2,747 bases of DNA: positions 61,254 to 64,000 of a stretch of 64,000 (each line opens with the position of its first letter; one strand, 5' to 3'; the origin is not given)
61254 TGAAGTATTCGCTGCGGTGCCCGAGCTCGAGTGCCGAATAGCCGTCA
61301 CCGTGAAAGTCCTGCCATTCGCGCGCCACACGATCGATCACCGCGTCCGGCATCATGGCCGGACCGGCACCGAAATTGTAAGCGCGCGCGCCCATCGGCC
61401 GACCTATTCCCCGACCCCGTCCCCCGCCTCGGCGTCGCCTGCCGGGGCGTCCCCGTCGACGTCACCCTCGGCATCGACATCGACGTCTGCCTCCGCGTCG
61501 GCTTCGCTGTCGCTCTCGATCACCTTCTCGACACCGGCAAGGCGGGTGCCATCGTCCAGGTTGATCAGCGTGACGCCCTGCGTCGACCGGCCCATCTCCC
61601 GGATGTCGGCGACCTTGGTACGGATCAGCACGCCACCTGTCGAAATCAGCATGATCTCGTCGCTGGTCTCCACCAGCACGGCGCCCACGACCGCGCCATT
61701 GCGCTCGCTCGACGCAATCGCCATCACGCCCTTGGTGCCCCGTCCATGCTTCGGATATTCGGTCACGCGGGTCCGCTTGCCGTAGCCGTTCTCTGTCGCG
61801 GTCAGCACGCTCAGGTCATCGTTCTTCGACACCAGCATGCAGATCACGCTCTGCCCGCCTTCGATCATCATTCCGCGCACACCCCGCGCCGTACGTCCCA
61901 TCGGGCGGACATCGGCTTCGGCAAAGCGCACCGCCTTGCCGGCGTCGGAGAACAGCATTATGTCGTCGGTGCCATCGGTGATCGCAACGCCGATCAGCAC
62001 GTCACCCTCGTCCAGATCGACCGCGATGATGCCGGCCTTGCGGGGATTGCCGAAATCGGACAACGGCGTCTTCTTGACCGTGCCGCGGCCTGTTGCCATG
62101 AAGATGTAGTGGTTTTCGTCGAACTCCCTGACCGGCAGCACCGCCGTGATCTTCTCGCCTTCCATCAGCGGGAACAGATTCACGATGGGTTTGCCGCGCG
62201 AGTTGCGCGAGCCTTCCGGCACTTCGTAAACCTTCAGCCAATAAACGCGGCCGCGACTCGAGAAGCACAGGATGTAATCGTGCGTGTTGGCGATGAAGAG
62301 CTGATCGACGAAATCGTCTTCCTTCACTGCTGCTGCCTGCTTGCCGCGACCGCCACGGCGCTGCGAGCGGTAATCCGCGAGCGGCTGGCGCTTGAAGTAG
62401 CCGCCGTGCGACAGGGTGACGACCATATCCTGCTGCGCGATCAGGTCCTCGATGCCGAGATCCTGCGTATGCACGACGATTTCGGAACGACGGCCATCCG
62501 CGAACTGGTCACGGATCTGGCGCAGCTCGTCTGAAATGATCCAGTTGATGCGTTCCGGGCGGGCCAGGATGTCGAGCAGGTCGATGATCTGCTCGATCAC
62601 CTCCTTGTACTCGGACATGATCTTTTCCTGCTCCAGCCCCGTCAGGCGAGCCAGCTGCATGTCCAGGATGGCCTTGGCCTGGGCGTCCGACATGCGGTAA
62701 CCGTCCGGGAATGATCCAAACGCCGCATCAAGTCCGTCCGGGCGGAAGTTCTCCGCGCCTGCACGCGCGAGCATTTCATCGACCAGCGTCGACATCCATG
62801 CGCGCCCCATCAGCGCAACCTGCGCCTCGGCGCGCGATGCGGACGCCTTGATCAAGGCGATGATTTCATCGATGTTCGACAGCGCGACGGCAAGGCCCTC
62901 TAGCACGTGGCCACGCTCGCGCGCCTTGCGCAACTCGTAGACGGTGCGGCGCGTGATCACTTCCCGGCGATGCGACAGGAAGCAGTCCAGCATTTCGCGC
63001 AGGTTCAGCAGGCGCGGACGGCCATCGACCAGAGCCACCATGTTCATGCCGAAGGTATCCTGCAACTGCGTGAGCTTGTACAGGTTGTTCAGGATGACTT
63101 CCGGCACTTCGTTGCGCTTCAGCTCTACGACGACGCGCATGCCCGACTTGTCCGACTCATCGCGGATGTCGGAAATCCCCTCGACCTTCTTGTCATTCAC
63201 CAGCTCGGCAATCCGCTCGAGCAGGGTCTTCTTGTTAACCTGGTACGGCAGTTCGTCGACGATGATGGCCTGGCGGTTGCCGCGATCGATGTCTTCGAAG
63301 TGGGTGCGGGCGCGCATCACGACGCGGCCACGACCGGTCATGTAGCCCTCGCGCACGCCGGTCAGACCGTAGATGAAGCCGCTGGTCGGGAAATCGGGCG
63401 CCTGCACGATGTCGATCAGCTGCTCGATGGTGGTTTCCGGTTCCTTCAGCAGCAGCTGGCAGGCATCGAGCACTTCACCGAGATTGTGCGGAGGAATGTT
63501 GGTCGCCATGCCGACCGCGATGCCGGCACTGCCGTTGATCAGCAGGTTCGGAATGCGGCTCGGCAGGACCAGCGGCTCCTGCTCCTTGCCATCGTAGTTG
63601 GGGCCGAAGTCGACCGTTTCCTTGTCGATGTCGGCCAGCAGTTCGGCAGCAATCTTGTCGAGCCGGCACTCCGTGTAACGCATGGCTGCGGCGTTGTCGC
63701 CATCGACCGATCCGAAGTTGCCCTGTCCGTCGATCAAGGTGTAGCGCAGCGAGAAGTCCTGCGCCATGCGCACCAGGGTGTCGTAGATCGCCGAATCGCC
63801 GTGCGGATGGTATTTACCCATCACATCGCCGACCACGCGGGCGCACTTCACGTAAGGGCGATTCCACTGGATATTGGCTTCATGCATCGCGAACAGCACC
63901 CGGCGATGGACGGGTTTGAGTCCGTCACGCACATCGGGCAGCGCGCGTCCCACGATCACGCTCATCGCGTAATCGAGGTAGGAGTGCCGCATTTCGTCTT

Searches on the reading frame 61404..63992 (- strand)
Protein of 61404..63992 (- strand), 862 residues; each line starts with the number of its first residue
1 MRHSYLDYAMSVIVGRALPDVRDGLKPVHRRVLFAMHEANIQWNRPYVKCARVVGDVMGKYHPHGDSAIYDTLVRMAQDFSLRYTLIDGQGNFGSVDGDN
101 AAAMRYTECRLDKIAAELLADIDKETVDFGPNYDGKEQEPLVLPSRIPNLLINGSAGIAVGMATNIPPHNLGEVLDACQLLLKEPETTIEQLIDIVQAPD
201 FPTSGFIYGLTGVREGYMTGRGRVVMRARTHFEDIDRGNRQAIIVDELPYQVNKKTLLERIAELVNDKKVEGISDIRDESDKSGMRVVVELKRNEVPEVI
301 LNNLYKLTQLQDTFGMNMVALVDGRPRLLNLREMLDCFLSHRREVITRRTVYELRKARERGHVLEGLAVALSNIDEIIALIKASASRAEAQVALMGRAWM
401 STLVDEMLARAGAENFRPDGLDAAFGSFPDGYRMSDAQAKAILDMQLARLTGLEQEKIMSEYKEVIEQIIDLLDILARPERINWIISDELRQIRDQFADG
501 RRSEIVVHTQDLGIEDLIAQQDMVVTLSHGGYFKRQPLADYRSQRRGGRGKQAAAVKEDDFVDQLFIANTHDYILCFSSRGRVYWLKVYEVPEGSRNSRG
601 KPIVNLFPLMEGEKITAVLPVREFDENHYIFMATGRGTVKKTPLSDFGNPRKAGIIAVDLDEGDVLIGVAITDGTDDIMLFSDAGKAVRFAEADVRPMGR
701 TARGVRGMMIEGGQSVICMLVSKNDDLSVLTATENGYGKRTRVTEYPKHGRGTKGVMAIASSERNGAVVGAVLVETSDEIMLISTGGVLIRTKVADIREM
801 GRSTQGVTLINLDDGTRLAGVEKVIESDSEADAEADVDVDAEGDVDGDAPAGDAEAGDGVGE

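Call 35: search_protein_families(library=pfam, proteins=[window:61404-63992:-], max_evalue=0.00001)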
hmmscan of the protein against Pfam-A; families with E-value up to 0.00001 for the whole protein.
window:61404-63992:- (862 aa): 2 families
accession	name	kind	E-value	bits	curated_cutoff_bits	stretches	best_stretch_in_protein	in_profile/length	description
PF00521.26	DNA_topoisoIV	-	4.7e-163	543.5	31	1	16-490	1-431/432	DNA gyrase/topoisomerase IV, subunit A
PF03989.18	DNA_gyraseA_C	-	4.8e-76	250.4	27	6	572-621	1-47/48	DNA gyrase C-terminal domain, beta-propeller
